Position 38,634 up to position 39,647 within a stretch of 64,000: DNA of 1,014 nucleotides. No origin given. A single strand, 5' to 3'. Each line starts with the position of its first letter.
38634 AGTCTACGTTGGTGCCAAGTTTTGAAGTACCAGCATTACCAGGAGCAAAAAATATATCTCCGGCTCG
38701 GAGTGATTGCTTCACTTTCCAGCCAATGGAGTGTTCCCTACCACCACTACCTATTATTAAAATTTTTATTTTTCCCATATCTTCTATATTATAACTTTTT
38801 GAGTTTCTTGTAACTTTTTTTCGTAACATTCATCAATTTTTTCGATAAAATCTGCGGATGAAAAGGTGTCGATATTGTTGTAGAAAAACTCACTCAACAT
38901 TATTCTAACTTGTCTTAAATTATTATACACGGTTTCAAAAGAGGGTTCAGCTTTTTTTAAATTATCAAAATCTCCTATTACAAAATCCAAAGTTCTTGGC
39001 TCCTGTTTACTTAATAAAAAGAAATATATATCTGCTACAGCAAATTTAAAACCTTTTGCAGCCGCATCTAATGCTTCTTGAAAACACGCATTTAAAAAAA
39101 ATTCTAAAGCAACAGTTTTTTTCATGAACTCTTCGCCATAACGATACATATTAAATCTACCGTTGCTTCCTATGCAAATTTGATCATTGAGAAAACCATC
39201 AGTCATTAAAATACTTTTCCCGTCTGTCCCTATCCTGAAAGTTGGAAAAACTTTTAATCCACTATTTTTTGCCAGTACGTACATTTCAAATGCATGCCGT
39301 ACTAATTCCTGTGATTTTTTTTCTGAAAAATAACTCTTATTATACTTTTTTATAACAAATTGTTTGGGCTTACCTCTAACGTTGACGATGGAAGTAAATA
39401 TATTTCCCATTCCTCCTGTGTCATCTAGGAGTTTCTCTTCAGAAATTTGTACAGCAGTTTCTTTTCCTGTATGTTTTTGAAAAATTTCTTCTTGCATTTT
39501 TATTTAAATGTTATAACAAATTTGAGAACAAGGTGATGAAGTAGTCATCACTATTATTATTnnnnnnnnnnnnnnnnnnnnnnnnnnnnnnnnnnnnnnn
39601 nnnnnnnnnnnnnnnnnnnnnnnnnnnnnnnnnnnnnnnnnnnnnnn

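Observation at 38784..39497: Uncharacterised 237-aa ORF embedded in the pur operon; purH not present in this cluster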

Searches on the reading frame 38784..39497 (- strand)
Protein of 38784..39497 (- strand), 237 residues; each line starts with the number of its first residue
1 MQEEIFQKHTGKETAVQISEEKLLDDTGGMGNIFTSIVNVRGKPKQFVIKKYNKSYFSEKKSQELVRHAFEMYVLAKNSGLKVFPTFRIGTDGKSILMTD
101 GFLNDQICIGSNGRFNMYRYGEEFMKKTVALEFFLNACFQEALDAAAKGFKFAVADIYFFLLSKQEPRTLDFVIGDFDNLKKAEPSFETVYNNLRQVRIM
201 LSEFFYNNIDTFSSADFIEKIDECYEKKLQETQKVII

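Call 6: search_protein_families(library=pfam, proteins=[window:38784-39497:-], max_evalue=0.01)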
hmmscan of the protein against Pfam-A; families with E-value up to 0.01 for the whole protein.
window:38784-39497:- (237 aa): 0 families

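Call 7: search_protein_families(library=ncbifam, proteins=[window:38784-39497:-], max_evalue=0.01)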
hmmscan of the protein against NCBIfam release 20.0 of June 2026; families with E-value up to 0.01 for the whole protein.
window:38784-39497:- (237 aa): 0 families

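Call 9: find_homologous_proteins(query=window:38784-39497:-, max_evalue=0.01)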
Query window:38784-39497:- (237 aa): 10 proteins with E <= 0.01 among 191 candidates.
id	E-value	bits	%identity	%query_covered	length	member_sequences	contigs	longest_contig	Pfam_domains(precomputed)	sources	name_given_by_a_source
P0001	1.2e-151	521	100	100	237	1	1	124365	-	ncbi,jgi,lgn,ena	ncbi:MAG: hypothetical protein WCT44_01610 [Candidatus Paceibacterota bacterium]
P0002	4.9e-50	189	43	94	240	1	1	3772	-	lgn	-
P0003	1.4e-47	181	44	92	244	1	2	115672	-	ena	-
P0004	1.6e-47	180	41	97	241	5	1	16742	-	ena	-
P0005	1.5e-46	177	44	91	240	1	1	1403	-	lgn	-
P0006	3.8e-45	173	42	96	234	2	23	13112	-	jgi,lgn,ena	-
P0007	3.7e-40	156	41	94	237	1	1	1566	-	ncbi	-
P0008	2.0e-39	154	39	96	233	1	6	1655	-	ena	-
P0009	1.0e-27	116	43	64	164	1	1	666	-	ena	-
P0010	1.4e-22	99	34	86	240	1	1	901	-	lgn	-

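Call 11: find_encoding_contigs(protein=P0003, flank=10000, max_places=3)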
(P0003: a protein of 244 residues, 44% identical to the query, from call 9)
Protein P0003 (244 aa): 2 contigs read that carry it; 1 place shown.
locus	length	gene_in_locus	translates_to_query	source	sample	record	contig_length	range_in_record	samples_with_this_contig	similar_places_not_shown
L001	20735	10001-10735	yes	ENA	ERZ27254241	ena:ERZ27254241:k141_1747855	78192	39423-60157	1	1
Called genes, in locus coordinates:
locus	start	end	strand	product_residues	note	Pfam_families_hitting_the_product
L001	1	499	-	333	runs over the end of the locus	PF01933:CofD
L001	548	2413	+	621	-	PF13230:GATase_4 (weak), PF13522:GATase_6, PF13537:GATase_7, PF01380:SIS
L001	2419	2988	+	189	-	PF13302:Acetyltransf_3 (weak), PF00583:Acetyltransf_1 (faint)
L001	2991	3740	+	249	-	-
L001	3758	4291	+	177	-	PF00300:His_Phos_1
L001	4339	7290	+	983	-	PF18072:FGAR-AT_linker, PF00586:AIRS, PF02769:AIRS_C, PF00586:AIRS (weak), PF02769:AIRS_C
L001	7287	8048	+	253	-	PF13507:GATase_5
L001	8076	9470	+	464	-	PF13522:GATase_6, PF13537:GATase_7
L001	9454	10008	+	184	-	PF00551:Formyl_trans_N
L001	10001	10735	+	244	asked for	-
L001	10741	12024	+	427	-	PF02844:GARS_N, PF01071:GARS_A, PF02786:CPSase_L_D2, PF08443:RimK (faint), PF02222:ATP-grasp (weak), PF02843:GARS_C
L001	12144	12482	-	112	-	PF00543:P-II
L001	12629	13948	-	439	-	PF00709:Adenylsucc_synt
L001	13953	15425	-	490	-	PF00478:IMPDH, PF03060:NMO (weak), PF00571:CBS, PF01070:FMN_dh, PF03060:NMO (weak)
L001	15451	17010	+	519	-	PF00117:GATase, PF07722:Peptidase_C26 (weak), PF02540:NAD_synthase (faint), PF00958:GMP_synt_C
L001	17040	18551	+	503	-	PF02142:MGS, PF01808:AICARFT_IMPCHas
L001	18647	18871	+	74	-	-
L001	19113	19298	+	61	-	-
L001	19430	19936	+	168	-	PF00731:AIRC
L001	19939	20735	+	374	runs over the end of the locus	PF00586:AIRS, PF02769:AIRS_C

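Call 12: find_encoding_contigs(protein=P0004, flank=10000, max_places=3)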
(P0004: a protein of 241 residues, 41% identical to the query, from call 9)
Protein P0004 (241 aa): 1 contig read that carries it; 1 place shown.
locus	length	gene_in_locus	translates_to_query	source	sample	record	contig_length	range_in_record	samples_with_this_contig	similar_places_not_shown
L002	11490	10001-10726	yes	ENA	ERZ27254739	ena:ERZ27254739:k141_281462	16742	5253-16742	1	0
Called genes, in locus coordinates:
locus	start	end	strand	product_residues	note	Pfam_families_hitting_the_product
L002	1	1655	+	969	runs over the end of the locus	PF18072:FGAR-AT_linker, PF00586:AIRS, PF02769:AIRS_C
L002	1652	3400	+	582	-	-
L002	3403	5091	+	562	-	-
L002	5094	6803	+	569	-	-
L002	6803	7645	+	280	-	PF13507:GATase_5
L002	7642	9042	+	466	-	PF00310:GATase_2 (faint), PF13522:GATase_6, PF13537:GATase_7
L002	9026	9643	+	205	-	PF00551:Formyl_trans_N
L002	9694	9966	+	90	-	PF01022:HTH_5 (weak), PF13412:HTH_24 (weak), PF25212:HVO_A0114 (weak)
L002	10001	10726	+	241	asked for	-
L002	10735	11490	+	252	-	?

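Call 13: find_encoding_contigs(protein=P0006, flank=10000, max_places=4)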
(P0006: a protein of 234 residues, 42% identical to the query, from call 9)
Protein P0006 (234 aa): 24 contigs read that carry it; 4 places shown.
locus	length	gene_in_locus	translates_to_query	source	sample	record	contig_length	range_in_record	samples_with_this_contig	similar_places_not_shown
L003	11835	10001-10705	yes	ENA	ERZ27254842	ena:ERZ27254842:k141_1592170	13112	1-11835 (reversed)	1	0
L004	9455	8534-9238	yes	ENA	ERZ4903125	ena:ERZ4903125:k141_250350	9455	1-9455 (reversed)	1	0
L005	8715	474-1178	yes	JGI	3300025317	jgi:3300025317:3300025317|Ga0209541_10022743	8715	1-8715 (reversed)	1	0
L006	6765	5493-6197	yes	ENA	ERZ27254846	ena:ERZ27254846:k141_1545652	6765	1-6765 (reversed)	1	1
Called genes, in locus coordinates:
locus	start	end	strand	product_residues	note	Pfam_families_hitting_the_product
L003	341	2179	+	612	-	PF01411:tRNA-synt_2c, PF07973:tRNA_SAD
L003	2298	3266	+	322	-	-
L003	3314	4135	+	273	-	PF00318:Ribosomal_S2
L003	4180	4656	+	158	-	PF00889:EF_TS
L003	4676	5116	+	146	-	-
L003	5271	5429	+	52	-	-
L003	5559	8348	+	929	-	PF03477:ATP-cone, PF00317:Ribonuc_red_lgN, PF02867:Ribonuc_red_lgC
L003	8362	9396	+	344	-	PF00268:Ribonuc_red_sm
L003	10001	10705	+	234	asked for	-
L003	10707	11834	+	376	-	?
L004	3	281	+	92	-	?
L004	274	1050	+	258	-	PF00849:PseudoU_synth_2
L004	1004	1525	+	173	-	PF01245:Ribosomal_L19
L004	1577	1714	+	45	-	-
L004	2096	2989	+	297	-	PF12389:Peptidase_M73 (faint)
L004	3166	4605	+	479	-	PF19403:SpaA_2 (weak)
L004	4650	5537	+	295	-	-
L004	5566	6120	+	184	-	PF00717:Peptidase_S24 (weak)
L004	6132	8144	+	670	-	PF00932:LTD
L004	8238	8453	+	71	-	-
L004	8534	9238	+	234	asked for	-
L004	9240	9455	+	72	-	?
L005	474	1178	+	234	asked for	-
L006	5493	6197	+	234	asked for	-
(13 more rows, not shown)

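Call 16: find_encoding_contigs(protein=P0001, flank=10000, max_places=4)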
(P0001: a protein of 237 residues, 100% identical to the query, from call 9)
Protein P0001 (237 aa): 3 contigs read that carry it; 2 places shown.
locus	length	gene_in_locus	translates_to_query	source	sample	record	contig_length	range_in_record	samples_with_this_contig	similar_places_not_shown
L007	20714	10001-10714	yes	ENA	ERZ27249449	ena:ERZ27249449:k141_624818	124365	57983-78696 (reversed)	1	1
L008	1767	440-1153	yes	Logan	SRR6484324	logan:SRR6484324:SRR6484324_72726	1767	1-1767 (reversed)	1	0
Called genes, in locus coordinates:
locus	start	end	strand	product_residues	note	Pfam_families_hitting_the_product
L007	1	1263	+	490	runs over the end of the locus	PF00478:IMPDH, PF00571:CBS, PF03060:NMO (weak), PF00977:His_biosynth (faint), PF01070:FMN_dh, PF01180:DHO_dh (faint)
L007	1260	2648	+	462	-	PF00709:Adenylsucc_synt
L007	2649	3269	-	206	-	-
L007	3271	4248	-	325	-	PF01933:CofD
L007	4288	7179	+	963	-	PF18072:FGAR-AT_linker, PF00586:AIRS, PF02769:AIRS_C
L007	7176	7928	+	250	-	PF13507:GATase_5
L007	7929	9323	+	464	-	PF13522:GATase_6, PF13537:GATase_7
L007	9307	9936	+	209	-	PF00551:Formyl_trans_N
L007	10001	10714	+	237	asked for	-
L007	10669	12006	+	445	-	PF02844:GARS_N, PF01071:GARS_A, PF02786:CPSase_L_D2 (weak), PF02222:ATP-grasp (faint), PF02843:GARS_C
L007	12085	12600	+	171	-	PF00731:AIRC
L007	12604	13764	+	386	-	PF00586:AIRS (weak), PF02769:AIRS_C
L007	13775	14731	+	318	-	PF01259:SAICAR_synt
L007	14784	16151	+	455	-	PF00206:Lyase_1, PF08328:ASL_C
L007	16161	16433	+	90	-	-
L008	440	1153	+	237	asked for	-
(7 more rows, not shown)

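Call 20: predict_structure(alignment_id=A1)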
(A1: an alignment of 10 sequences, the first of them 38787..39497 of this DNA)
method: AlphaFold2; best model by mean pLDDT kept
length: 237 residues; sequences in the alignment: 10
mean_pLDDT: 88.8   pTM: 0.86
mean pLDDT of the five models: 88.8, 88.0, 87.1, 84.8, 79.4
residues with pLDDT >= 90: 132; 70-90: 94; 50-70: 10; < 50: 1
segments of 3 or more residues with pLDDT < 50: none
pLDDT, mean of each block of 10 residues (from residue 1): 88 91 75 87 87 87 94 96 92 87 77 77 88 96 96 89 90 92 94 96 91 89 95 71
secondary structure, 60 per line:
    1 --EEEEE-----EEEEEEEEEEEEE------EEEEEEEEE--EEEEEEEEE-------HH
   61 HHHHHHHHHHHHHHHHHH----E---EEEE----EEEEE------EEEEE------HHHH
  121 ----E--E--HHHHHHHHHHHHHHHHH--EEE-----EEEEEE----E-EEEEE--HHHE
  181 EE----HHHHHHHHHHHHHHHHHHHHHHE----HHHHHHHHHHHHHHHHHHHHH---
elements in order: E3-7 E13-25 E32-40 E43-51 H59-78 E87-90 E95-99 E106-110 H117-120 H131-147 E150-152 E158-163 E170-174 E180-182 H187-208 H214-234

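Call 22: fold_search(model_id=the predicted structure, library=pdb)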
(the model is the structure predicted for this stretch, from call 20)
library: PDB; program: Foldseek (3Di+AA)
matches with E <= 10: 1822; with E <= 0.001: 75
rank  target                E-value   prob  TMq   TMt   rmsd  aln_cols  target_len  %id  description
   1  6wqx_D                5.9e-06  1.00  0.50  0.51   6.0       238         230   12  Human PRPK-TPRKB complex (released 2021-02-17)
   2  7szc_C                7.8e-06  1.00  0.50  0.53   5.9       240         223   12  Crystal Structure Analysis of human PRPK complex with a compound (released 2022-12-14)
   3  7sza_C                1.3e-05  1.00  0.49  0.51   6.2       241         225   13  Crystal Structure Analysis of human PRPK complex with a compound (released 2023-01-25)
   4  1zth_D                1.5e-05  1.00  0.47  0.46   7.7       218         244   16  Crystal Structure of A.fulgidus Rio1 serine protein kinase bound to ADP and Manganese ion (released 2005-07-19)
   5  7szd_A                1.7e-05  1.00  0.53  0.53   5.8       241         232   13  Crystal Structure Analysis of human PRPK complex with a compound (released 2022-12-14)
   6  7szc_A                1.8e-05  1.00  0.52  0.54   5.7       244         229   13  Crystal Structure Analysis of human PRPK complex with a compound (released 2022-12-14)
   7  7szb_A                2.0e-05  1.00  0.51  0.52   5.9       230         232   13  Crystal Structure Analysis of human PRPK complex with a compound (released 2023-01-25)
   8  1zth_C                2.8e-05  1.00  0.46  0.46   7.8       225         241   14  Crystal Structure of A.fulgidus Rio1 serine protein kinase bound to ADP and Manganese ion (released 2005-07-19)
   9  3re4_B                2.9e-05  1.00  0.49  0.47   7.4       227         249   13  Crystal Structure of Archaeoglobus Fulgidus Rio1 Kinase bound to Toyocamycin. (released 2012-05-09)
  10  4ww5_A                3.3e-05  1.00  0.51  0.51   6.3       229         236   11  Crystal structure of binary complex Bud32-Cgi121 in complex with AMPP (released 2015-03-18)
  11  1zth_A                3.5e-05  1.00  0.50  0.49   7.9       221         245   14  Crystal Structure of A.fulgidus Rio1 serine protein kinase bound to ADP and Manganese ion (released 2005-07-19)
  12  1ztf                  4.2e-05  1.00  0.48  0.45   7.3       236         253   12  Crystal Structure of A.fulgidus Rio1 serine protein kinase (released 2005-07-19)
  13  6x5g_A                4.4e-05  1.00  0.48  0.43   7.3       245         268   14  Cocrystal structure of human CaMKII-alpha (CAMK2A)kinase domain and LRRC7 inhibitory domain (released 2020-12-23)
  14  1zp9_B                4.9e-05  1.00  0.49  0.48   7.7       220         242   14  Crystal Structure of full-legnth A.fulgidus Rio1 Serine Kinase bound to ATP and Mn2+ ions. (released 2005-08-02)
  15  1zth_B                4.9e-05  1.00  0.47  0.47   7.9       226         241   14  Crystal Structure of A.fulgidus Rio1 serine protein kinase bound to ADP and Manganese ion (released 2005-07-19)
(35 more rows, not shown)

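Call 23: find_related_loci(query=A1, collection=genome_contigs, flank=10000)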
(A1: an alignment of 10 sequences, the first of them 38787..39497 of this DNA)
Query A1 (237 aa) in genome_contigs; peptide patterns used: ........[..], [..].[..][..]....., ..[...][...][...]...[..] (x = any residue, [..] = any of these).
92 stretches matched a pattern; 7 encode a relative of the query (tblastn E <= 1e-3); 7 distinct loci.
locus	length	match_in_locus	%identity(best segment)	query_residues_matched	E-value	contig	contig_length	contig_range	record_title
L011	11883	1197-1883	41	1-229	3e-53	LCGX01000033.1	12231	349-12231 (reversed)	MAG: Candidatus Nomurabacteria bacterium GW2011_GWF2_43_8 UW07_C0033, whole genome shotgun sequence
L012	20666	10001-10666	43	6-227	1e-50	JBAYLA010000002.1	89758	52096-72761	MAG: Candidatus Paceibacterota bacterium isolate SO_2016_GW1_92 scaffold00579_OW334_2016, whole genome shotgun sequence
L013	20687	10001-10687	40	6-229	5e-46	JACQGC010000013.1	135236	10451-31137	MAG: Candidatus Nomurabacteria bacterium isolate NC_groundwater_1063_Pr2_B-0.1um_42_14 rattlesnake_spring_18_scaffold_14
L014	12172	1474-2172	40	6-225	6e-45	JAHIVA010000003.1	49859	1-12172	MAG: Patescibacteria group bacterium isolate MM_PC_MetaG.mb.47 MM_PC_MetaG.mb.47_k141_68277, whole genome shotgun sequen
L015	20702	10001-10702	33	6-226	2e-26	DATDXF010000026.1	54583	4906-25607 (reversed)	MAG TPA_asm: Candidatus Paceibacterota bacterium isolate SMAG_U8131 k141_126395, whole genome shotgun sequence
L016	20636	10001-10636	28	1-210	1e-16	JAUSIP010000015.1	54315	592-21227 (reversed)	MAG: bacterium isolate E14_metabat.bin.256 E14_k141_147092, whole genome shotgun sequence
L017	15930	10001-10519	33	6-180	4e-15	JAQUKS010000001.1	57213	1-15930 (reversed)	MAG: Candidatus Paceibacterota bacterium isolate STD1_112 NODE_1044_length_57213_cov_3.865519_Sandtown_D1, whole genome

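Call 24: find_related_loci(query=A1, collection=viral_contigs, flank=10000)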
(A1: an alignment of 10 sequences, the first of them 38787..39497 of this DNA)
Query A1 (237 aa) in viral_contigs; peptide patterns used: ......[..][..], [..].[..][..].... (x = any residue, [..] = any of these).
15 stretches matched a pattern, but none encodes a relative of the query by tblastn (E <= 1e-3).

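Call 30: search_protein_families(library=padloc, alignment_id=A1, max_evalue=1)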
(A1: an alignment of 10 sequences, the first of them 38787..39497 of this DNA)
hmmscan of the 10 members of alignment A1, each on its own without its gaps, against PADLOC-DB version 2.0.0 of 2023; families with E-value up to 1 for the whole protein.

A. member 1, window:38787-39497:- (237 aa): 0 families

B. families by the number of members that match (of 10 scanned): 0 families

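Call 31: search_protein_families(library=pfam, alignment_id=A1, max_evalue=10)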
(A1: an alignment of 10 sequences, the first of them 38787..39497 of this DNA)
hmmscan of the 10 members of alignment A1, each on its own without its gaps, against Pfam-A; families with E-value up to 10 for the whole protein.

A. member 1, window:38787-39497:- (237 aa): 0 families

B. families by the number of members that match (of 10 scanned): 7 families
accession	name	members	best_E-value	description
PF05511.16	ATP-synt_F6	1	0.022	Mitochondrial ATP synthase coupling factor 6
PF16434.10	DUF5031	1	0.023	Domain of unknown function (DUF5031)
PF23935.1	DUF7271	1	0.029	Domain of unknown function (DUF7271)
PF13098.12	Thioredoxin_2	1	0.075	Thioredoxin-like domain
PF22688.2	Hda_lid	1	0.13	Hda, lid domain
PF13820.11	NCOA6_TRADD-N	1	0.18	Nuclear receptor coactivator 6, TRADD-N domain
PF21171.3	PDE12-like_N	1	0.24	2',5'-phosphodiesterase 12-like, N-terminal domain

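Call 33: search_solved_structures(query=A1, max_evalue=10, show_alignments=2)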
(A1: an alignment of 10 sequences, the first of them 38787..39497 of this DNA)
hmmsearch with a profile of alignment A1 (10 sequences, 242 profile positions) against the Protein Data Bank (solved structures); distinct sequences matched with E-value up to 10: 10.
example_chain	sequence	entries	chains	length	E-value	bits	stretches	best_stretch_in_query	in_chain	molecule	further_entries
7c2b_C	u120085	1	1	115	0.099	15.7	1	51-106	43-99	Thioredoxin F2, chloroplastic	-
9en4_A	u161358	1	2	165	0.32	14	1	139-200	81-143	Outer capsid protein VP8*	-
9yuf_A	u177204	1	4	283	0.64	13.1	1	27-71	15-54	Interferon-induced, double-stranded RNA-activated protein kinase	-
8d06_A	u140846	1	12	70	0.66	13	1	184-237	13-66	HALC3_104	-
2pu9_C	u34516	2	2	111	1.3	12.1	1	76-99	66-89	Thioredoxin F-type, chloroplast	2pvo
2yfa_A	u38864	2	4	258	1.3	12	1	143-218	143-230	METHYL-ACCEPTING CHEMOTAXIS TRANSDUCER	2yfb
7p4w_A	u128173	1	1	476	1.8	11.6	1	71-117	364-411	Alpha-amylase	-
2guy_A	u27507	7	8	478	1.8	11.6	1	71-117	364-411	Alpha-amylase A | Alpha-amylase A type-1/2 | ALPHA-AMYLASE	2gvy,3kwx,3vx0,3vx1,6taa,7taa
6yq7_A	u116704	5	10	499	1.9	11.5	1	71-117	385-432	Alpha-amylase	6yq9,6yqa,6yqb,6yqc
6xsj_A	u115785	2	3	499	1.9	11.5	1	71-117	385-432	Alpha-amylase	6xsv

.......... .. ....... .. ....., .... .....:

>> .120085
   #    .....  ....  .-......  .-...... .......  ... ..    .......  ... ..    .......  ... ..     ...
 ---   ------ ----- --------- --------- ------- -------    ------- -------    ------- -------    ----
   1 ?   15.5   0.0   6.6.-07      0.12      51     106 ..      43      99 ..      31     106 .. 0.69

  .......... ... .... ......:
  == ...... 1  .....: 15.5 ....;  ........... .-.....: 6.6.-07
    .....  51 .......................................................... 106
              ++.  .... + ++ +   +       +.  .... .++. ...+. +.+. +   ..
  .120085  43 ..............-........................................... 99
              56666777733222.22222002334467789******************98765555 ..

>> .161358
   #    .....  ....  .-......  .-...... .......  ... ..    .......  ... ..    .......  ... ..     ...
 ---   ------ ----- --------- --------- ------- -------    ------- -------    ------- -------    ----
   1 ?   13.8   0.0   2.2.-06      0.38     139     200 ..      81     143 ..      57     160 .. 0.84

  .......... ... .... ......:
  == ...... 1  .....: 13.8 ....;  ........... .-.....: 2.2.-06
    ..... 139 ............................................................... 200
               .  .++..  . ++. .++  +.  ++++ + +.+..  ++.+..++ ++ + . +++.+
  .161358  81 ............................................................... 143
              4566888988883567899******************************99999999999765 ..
